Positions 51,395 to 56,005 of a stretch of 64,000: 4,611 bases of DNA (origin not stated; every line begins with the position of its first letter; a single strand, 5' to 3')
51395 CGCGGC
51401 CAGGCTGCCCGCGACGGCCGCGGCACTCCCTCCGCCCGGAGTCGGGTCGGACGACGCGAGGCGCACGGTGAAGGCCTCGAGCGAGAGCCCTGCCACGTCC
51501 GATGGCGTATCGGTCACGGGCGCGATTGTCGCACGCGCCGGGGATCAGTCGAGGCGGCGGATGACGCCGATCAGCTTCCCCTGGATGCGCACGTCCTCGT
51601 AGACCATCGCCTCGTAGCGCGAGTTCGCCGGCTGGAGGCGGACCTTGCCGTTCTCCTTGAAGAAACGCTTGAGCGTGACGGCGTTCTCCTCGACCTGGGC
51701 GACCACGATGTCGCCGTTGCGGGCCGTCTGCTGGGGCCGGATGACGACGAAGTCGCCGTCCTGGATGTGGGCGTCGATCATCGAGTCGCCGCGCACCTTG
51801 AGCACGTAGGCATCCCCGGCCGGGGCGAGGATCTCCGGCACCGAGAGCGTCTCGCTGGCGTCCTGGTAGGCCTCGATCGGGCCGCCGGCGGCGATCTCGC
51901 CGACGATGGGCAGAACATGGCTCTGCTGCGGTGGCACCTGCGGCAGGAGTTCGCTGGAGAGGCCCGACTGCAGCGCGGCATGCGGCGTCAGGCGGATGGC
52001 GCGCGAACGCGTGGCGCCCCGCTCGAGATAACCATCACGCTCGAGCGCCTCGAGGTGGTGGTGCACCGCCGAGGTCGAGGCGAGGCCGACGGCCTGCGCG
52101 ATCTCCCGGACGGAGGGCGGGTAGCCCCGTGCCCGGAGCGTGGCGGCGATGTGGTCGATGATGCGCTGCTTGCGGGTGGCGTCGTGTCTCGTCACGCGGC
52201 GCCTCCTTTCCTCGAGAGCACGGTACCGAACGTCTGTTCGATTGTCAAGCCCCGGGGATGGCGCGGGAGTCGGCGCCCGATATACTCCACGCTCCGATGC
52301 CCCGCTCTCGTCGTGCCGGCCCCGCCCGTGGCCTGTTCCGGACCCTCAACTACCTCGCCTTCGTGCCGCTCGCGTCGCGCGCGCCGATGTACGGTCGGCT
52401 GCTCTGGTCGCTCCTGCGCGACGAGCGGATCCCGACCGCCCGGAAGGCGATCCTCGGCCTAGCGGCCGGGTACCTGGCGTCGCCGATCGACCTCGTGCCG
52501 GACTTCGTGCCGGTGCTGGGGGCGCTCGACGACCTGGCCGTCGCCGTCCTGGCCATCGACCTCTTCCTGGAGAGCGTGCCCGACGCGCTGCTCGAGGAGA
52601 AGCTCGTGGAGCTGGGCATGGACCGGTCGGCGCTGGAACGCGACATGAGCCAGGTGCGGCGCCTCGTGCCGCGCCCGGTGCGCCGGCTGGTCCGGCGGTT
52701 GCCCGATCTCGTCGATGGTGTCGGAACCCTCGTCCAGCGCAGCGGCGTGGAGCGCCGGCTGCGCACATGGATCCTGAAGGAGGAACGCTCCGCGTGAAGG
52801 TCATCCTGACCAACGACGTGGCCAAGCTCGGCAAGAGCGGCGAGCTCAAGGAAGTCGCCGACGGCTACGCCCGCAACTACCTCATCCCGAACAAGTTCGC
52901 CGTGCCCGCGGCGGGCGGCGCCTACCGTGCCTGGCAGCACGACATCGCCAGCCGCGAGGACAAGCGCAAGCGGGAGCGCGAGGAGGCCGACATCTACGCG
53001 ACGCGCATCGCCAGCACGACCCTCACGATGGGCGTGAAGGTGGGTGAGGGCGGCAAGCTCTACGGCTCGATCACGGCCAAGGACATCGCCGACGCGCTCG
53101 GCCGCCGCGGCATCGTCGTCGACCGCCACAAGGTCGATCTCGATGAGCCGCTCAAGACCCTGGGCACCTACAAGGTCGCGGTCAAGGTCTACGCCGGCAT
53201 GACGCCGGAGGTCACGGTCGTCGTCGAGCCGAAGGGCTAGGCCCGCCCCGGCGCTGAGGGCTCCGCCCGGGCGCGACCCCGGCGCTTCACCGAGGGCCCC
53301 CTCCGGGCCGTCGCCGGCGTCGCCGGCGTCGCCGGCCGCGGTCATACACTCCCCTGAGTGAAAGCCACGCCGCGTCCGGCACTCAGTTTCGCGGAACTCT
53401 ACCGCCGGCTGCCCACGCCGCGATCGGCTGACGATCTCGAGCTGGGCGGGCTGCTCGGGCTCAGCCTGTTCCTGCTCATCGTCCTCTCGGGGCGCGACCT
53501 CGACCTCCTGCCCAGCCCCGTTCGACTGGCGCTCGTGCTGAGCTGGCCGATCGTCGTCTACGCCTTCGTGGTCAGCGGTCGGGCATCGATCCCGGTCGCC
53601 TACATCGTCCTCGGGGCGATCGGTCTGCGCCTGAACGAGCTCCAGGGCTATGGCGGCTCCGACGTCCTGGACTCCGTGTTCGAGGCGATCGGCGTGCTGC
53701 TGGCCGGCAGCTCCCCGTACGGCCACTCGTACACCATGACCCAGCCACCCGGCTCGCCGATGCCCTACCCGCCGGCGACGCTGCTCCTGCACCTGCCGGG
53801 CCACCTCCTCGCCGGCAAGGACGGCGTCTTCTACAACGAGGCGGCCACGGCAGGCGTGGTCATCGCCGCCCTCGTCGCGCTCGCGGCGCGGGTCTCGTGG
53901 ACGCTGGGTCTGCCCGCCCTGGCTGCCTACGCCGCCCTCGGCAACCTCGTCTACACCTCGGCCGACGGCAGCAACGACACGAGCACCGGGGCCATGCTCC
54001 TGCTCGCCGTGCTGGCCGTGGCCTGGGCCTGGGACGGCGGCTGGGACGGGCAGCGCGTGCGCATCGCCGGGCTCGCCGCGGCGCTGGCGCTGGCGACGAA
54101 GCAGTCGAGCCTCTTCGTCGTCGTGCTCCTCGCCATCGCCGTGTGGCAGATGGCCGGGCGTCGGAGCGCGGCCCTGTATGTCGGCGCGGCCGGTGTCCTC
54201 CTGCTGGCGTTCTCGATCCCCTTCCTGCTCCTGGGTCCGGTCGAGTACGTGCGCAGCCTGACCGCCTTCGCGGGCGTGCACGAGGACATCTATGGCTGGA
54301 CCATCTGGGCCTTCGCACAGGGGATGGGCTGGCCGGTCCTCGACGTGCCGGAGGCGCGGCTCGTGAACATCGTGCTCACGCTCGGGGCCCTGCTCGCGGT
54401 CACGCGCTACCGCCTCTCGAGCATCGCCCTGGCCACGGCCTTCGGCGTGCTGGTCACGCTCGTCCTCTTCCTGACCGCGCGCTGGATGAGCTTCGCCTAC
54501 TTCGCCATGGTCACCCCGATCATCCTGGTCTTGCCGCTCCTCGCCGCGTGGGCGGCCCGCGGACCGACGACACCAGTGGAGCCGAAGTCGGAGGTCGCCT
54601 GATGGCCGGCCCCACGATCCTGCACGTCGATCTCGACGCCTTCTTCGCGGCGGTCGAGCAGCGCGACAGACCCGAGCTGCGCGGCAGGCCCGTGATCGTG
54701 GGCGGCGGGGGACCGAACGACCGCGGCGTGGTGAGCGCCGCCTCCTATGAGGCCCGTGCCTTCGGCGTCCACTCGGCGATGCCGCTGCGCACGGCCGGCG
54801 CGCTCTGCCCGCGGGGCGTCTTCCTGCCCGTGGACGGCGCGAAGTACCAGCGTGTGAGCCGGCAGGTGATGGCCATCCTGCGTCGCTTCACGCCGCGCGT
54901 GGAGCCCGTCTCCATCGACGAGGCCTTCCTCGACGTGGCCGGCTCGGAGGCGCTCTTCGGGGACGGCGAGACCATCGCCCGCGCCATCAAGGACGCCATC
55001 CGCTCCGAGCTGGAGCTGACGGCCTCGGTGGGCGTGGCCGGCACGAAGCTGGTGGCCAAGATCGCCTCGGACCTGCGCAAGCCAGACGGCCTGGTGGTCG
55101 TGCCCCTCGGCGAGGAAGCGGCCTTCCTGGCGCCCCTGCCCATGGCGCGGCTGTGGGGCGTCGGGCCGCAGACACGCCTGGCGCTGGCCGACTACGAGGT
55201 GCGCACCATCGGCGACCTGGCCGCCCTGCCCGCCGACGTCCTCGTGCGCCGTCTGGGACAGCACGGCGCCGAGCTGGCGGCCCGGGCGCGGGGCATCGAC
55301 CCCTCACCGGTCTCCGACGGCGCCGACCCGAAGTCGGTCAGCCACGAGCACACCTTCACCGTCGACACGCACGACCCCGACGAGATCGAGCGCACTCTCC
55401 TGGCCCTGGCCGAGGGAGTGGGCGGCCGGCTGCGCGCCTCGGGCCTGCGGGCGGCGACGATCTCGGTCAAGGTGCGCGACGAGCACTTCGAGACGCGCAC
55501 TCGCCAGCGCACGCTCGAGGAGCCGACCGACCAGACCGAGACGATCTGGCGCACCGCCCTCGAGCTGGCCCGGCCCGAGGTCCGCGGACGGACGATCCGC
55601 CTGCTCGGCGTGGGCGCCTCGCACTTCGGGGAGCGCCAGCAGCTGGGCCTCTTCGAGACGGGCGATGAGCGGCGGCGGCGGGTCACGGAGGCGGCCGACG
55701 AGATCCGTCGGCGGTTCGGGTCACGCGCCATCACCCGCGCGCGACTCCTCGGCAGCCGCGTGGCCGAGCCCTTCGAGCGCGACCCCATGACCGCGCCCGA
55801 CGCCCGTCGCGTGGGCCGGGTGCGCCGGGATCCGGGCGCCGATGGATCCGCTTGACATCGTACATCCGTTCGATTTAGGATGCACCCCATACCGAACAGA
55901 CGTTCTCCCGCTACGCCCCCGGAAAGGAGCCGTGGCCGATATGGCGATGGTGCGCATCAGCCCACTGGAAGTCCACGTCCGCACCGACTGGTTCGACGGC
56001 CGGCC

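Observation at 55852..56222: Small 93-aa gene with its own promoter and LexA box directly downstream of dinB; a candidate novel SOS effector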

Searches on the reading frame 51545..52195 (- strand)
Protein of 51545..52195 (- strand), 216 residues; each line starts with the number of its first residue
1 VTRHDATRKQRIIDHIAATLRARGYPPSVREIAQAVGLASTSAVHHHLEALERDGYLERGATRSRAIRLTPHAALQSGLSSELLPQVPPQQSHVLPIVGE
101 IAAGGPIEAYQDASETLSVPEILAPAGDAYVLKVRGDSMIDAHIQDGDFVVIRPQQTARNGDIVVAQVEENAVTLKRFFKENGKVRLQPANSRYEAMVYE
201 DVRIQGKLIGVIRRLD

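Call 3: search_protein_families(library=pfam, proteins=[window:51545-52195:-], max_evalue=1)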
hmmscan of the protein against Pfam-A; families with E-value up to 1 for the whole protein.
window:51545-52195:- (216 aa): 13 families
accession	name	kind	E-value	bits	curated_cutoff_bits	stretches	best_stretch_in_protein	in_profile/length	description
PF00717.28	Peptidase_S24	-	3.5e-32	111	23.3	1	96-209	1-116/116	Peptidase S24-like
PF01726.22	LexA_DNA_bind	-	1e-21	76.9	23.7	1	7-66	6-65/65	LexA DNA binding domain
PF09339.16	HTH_IclR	-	1.5e-05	25.1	22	1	23-59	15-50/52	IclR helix-turn-helix domain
PF21476.4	PF0610-like_N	-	6.6e-05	23.5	33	1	7-53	1-40/50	PF0610-like, N-terminal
PF13412.12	HTH_24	-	0.00029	20.8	21.9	1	28-58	19-48/48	Winged helix-turn-helix DNA-binding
PF12802.13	MarR_2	-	0.0011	19.6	27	1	20-62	15-55/61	MarR family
PF11740.13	KfrA_N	-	0.0022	19.1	26.1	1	14-54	6-46/113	Plasmid replication region DNA-binding N-term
PF04703.18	FaeA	-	0.003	18.3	20.7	1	8-63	1-51/62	FaeA-like protein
PF01022.26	HTH_5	-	0.0039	17.5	22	1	28-58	17-46/47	Bacterial regulatory protein, arsR family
PF12840.13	HTH_20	-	0.01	16.2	27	1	15-55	12-46/51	Helix-turn-helix domain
PF08279.18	HTH_11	-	0.04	14.2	25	1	16-56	5-44/55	HTH domain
PF25212.1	HVO_A0114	-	0.071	13.3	27.6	1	25-62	35-71/84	HVO_A0114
PF22448.1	RepB_primase_C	-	0.091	13.1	26.1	1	16-63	10-53/54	RepB DNA-primase C-terminal helical domain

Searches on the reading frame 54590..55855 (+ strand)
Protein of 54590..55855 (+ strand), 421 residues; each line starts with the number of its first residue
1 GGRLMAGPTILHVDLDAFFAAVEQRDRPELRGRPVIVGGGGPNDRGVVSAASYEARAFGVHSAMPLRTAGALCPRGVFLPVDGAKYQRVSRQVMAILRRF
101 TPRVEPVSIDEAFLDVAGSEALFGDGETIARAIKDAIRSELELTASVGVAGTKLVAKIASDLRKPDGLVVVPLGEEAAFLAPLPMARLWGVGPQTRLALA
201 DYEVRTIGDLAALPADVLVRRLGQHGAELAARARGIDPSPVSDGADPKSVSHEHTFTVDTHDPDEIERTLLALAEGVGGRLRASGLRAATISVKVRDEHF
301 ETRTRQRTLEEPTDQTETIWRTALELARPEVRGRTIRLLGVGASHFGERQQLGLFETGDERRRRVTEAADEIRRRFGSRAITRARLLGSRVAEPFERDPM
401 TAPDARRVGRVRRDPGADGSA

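Call 3: search_protein_families(library=pfam, proteins=[window:54590-55855:+], max_evalue=1)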
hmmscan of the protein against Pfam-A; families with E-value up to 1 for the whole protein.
window:54590-55855:+ (421 aa): 6 families
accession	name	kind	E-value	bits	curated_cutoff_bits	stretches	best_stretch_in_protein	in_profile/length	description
PF00817.25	IMS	-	6.5e-53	179.1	23.2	1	13-161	1-148/148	impB/mucB/samB family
PF11799.13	IMS_C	-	2.3e-28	99.2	20.7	1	247-352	1-107/109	impB/mucB/samB family C-terminal domain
PF21999.2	IMS_HHH_1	-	0.0015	19.3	27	1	188-237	3-53/53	DNA polymerase-iota, thumb domain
PF14520.12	HHH_5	-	0.046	14.7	27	1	190-219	9-38/57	Helix-hairpin-helix domain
PF11798.14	IMS_HHH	-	0.049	14.3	24.4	1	175-195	3-23/32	IMS family HHH motif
PF04965.19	GPW_gp25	-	0.059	13.6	27.2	1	74-110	33-69/96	Baseplate wedge protein gp25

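Call 55: search_dna_similar(query=window:54590-55855:+, collection=plasmids, mode=protein, max_rows=60, rows=spread, max_evalue=0.001)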
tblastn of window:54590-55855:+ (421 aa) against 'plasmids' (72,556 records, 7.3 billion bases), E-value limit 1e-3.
The search stops at 5000 records and this limit was reached: more records match than are counted here, and every count below describes the 5000 best-scoring records only.
Records with a match: at least 5000; places in all: 5582; records where one place covers at least 80% of the query: 1974.
Best place of each record, by identity: <60% 5000.
By first word of the organism name: Escherichia 939; Enterococcus 862; Salmonella 571; Bacillus 446; Klebsiella 406; Lactiplantibacillus 160; Lactococcus 147; Listeria 144; Streptomyces 127; Rhizobium 122; and 188 more.
By predicted mobility (MOB-suite, as given by PLSDB): conjugative 2625; non-mobilizable 1429; mobilizable 946.
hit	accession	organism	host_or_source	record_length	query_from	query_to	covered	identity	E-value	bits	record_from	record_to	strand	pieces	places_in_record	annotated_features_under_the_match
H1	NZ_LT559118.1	Nonomuraea gerenzanensis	-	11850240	6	393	92%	47.2%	1e-81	281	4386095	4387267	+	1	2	none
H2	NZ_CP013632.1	Rhizobium sp. N324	Phaseolus vulgaris,Whole ...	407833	10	353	82%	41.7%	2e-57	211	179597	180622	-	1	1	dinB: DNA polymerase IV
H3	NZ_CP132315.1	Shinella oryzae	Homo sapiens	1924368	10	347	80%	41.1%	7e-53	197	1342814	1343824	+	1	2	none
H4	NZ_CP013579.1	Rhizobium phaseoli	Phaseolus vulgaris,Whole ...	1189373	10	353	82%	39.5%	5e-51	192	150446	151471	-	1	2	record has no annotation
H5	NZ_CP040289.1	Nostoc sp. C057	Phaeoceros,pure culture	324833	10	361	84%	37.4%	6e-54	200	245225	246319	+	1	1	dinB: DNA polymerase IV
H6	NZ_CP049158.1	Caballeronia sp. SBC1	whole organism,soil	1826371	10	341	79%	36.3%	5e-45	174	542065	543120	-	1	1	none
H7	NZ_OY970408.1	Serratia marcescens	-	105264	13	374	86%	29.7%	1e-15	87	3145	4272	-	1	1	umuC: translesion error-prone DNA polymerase V subunit UmuC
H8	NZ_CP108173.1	Streptomyces sp. NBC_00147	-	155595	100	384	68%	37.5%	8e-30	129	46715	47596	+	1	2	hypothetical protein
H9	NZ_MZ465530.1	Klebsiella pneumoniae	-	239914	1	382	91%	27.6%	1e-15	87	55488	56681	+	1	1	Y-family DNA polymerase | S24 family peptidase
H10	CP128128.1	Bacillus cereus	bacterial isolate,pine forrest soil ...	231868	4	383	90%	27.0%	5e-22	106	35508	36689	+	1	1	Y-family DNA polymerase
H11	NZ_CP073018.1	Synechocystis sp. PCC 6803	cell culture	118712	9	377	88%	27.4%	1e-19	99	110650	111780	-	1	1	Y-family DNA polymerase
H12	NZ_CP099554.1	Lactiplantibacillus pentosus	Olives,Pure culture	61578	13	384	88%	26.9%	2e-24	113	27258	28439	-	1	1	Y-family DNA polymerase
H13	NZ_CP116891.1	Bacillus anthracis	Ovis aries,carcass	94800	10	383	89%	26.7%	5e-22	106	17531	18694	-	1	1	Y-family DNA polymerase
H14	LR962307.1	Enterococcus faecalis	-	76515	10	387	90%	26.4%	6e-16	88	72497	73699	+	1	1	record has no annotation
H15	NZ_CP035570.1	Lactiplantibacillus plantarum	cell culture,food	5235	13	384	88%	26.6%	8e-24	111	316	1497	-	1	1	Y-family DNA polymerase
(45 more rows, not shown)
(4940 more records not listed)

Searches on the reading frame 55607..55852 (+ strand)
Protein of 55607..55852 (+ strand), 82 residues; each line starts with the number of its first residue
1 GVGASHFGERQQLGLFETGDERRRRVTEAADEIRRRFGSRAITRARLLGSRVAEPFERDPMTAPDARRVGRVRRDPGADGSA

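Call 80: search_protein_families(library=pfam, proteins=[window:55607-55852:+], max_evalue=10)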
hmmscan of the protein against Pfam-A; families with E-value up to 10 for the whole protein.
seq(82 aa): 0 families
